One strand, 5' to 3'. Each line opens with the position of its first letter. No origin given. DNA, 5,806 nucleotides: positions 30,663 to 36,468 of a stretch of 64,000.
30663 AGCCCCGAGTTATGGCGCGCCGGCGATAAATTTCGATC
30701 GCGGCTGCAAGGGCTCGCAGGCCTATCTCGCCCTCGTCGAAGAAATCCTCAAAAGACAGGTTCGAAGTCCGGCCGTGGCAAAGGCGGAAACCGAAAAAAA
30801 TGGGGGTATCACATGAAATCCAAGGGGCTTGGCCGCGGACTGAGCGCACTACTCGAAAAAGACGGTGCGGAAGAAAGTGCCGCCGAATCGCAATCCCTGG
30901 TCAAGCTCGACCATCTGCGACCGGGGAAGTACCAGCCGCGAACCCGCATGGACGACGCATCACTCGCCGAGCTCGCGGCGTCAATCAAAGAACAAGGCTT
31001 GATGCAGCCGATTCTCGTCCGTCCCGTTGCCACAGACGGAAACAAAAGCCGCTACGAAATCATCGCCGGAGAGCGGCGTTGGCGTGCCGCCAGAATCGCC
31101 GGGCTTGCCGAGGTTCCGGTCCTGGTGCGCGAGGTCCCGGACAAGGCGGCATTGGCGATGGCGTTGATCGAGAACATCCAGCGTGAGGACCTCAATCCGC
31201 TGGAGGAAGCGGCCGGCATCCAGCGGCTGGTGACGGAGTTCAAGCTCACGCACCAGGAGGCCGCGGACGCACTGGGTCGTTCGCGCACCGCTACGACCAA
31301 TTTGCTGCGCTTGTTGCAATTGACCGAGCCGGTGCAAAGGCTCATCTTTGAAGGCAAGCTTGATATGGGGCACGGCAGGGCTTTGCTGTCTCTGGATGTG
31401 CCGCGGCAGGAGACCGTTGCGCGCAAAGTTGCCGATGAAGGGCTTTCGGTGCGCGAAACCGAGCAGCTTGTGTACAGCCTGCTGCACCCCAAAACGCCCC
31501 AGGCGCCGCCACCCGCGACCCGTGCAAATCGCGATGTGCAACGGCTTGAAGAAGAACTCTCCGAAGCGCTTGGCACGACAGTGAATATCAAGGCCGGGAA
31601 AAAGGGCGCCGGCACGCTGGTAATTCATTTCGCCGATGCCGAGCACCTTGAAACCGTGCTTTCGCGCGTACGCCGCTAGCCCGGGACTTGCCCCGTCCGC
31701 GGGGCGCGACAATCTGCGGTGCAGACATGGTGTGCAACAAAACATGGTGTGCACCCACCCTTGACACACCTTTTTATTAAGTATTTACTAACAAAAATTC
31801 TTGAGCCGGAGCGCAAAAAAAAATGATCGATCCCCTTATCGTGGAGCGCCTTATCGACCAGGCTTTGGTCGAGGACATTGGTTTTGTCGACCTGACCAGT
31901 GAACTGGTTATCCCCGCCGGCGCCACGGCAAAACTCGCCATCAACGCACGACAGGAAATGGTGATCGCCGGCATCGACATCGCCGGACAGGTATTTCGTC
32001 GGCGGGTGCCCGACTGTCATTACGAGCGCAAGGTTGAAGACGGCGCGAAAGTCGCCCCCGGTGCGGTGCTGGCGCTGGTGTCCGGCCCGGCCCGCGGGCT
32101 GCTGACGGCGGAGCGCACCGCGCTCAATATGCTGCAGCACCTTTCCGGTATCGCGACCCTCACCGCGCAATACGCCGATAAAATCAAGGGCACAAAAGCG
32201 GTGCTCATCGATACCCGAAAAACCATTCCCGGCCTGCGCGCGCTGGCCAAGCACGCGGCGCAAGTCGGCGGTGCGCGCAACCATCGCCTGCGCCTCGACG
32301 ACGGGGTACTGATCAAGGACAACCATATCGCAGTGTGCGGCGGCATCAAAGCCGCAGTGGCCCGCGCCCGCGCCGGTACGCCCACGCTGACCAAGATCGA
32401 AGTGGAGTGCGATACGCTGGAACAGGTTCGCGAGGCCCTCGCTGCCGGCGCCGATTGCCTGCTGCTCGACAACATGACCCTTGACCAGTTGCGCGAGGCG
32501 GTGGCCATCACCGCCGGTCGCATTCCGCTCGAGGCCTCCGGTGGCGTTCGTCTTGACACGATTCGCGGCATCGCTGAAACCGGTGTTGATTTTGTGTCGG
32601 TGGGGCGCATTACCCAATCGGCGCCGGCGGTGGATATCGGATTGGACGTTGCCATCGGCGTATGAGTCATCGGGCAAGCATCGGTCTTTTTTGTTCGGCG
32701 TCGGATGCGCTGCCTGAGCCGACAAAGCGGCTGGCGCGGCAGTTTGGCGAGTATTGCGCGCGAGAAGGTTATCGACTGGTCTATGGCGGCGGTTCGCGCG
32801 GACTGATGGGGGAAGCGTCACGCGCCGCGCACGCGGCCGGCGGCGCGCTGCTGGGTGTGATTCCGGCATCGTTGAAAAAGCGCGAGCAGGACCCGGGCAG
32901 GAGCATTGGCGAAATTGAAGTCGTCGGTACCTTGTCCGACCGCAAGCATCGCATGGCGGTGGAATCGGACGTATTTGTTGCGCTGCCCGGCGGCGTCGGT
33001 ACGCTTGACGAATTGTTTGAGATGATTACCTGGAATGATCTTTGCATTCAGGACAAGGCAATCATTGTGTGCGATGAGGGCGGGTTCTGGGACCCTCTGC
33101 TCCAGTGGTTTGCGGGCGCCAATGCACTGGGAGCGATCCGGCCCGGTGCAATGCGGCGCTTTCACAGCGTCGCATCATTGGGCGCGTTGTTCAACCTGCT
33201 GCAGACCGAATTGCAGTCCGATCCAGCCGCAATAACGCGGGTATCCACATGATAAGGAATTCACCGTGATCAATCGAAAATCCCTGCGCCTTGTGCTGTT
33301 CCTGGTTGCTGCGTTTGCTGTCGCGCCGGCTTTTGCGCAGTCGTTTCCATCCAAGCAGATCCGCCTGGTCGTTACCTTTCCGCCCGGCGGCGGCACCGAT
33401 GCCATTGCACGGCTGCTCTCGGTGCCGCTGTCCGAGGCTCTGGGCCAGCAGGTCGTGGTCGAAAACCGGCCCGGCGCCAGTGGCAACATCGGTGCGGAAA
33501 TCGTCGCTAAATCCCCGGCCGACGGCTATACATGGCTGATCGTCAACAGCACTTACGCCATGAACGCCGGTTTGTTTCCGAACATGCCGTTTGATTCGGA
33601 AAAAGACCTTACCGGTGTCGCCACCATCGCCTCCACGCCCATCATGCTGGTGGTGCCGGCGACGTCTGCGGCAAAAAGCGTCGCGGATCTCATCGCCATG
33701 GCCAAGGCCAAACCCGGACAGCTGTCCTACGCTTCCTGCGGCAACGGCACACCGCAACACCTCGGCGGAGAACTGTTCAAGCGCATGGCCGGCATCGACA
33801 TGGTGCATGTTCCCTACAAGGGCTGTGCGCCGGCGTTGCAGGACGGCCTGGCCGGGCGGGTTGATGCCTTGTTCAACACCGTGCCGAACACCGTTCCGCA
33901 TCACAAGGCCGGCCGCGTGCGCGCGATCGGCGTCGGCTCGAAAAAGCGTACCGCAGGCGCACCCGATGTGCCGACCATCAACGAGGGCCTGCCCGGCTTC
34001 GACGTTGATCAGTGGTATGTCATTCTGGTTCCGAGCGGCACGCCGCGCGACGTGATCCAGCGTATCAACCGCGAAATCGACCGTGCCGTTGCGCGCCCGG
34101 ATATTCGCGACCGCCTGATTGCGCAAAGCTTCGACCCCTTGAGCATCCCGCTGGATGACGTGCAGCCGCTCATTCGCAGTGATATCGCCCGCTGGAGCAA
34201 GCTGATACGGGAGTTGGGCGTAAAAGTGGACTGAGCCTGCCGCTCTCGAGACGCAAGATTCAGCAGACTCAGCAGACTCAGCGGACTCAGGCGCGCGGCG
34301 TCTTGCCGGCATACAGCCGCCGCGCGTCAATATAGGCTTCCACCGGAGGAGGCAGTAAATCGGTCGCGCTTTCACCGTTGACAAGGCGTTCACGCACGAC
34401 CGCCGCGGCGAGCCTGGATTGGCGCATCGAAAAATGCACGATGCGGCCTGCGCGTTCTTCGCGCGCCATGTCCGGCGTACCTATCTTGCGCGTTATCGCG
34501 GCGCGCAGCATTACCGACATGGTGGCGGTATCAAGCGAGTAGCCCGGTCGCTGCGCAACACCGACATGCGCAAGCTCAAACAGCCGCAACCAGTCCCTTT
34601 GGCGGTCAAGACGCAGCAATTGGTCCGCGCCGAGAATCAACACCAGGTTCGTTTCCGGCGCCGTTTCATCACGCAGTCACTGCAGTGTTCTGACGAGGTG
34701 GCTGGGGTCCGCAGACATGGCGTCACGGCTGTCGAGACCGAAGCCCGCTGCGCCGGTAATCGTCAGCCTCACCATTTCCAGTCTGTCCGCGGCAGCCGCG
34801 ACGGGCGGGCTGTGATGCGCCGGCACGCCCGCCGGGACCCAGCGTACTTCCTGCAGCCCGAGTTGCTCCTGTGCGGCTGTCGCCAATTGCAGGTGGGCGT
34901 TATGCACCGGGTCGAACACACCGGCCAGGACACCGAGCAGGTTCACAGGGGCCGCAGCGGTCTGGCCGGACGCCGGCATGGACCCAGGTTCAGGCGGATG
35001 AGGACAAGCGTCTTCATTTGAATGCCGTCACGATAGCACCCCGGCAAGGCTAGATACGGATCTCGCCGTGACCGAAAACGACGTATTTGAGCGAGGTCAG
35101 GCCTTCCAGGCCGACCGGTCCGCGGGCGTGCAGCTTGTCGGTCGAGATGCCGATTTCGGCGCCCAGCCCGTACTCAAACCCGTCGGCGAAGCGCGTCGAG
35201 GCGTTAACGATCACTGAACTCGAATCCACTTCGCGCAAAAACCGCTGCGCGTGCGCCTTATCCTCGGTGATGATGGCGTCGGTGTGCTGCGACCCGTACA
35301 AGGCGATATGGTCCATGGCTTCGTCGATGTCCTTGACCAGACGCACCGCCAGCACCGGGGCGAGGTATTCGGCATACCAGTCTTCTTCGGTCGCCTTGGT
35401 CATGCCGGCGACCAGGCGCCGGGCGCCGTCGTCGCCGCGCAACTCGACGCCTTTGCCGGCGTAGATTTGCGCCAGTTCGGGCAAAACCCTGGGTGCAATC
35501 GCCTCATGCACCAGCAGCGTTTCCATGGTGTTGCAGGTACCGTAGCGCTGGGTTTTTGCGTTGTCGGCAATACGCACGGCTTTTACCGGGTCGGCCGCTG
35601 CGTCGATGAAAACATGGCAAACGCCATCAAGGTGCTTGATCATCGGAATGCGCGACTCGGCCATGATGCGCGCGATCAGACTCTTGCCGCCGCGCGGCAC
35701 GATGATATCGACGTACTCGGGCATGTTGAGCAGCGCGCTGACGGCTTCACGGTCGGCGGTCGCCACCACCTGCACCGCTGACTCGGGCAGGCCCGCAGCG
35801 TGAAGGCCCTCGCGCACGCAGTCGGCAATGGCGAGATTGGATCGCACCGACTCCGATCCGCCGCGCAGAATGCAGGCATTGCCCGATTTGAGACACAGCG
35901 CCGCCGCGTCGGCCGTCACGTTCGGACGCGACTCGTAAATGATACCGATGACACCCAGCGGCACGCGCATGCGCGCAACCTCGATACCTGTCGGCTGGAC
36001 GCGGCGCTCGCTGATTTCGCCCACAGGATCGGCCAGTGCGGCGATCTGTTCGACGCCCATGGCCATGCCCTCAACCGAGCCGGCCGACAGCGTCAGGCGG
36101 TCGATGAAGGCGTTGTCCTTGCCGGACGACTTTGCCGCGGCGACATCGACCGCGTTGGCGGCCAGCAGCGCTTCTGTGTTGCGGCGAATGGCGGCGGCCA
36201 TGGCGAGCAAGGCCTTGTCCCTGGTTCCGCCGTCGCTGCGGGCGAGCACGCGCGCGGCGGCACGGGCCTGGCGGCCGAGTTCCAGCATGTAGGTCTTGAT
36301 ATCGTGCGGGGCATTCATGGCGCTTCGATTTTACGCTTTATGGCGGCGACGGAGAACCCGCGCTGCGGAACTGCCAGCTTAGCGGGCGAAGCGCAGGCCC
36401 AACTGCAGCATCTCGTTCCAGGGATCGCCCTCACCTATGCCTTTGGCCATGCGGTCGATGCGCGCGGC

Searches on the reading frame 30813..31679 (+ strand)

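Call 75: search_protein_families(library=pfam, proteins=[window:30813-31679:+], max_evalue=1e-10)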
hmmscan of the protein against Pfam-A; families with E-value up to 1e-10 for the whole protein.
window:30813-31679:+ (288 aa): 3 families
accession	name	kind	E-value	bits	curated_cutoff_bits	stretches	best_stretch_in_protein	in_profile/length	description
PF02195.25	ParB_N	-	1.3e-35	121.8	26.3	1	30-123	6-95/95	ParB N-terminal domain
PF17762.8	HTH_ParB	-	3.2e-34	117.6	22.6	1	125-223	1-100/102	ParB HTH domain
PF23552.2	ParB_C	-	9.4e-19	67.1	23.8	1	239-286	2-49/50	ParB dimerisation domain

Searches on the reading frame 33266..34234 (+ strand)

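Call 75: search_protein_families(library=pfam, proteins=[window:33266-34234:+], max_evalue=1e-10)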
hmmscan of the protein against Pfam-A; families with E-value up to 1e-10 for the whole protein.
window:33266-34234:+ (322 aa): 1 family
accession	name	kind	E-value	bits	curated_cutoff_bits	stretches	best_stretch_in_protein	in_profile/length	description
PF03401.19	TctC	-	2.7e-70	237.5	27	1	47-318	1-273/274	Tripartite tricarboxylate transporter family receptor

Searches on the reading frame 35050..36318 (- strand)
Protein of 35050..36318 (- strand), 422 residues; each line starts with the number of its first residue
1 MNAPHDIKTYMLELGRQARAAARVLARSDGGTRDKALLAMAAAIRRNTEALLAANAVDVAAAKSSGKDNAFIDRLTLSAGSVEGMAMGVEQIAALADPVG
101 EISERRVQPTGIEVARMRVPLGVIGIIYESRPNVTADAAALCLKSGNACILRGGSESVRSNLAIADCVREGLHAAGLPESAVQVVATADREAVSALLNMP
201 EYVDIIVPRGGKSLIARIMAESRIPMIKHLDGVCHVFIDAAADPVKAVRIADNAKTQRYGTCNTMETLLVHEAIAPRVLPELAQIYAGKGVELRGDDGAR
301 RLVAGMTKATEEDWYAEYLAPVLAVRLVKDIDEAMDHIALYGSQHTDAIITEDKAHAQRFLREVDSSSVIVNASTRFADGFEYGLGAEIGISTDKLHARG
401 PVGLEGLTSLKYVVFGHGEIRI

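Call 75: search_protein_families(library=pfam, proteins=[window:35050-36318:-], max_evalue=1e-10)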
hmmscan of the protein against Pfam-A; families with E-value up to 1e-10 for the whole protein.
window:35050-36318:- (422 aa): 1 family
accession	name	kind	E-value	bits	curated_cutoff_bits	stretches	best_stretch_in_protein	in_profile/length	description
PF00171.27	Aldedh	-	2.8e-24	85.9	23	1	16-284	36-291/461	Aldehyde dehydrogenase family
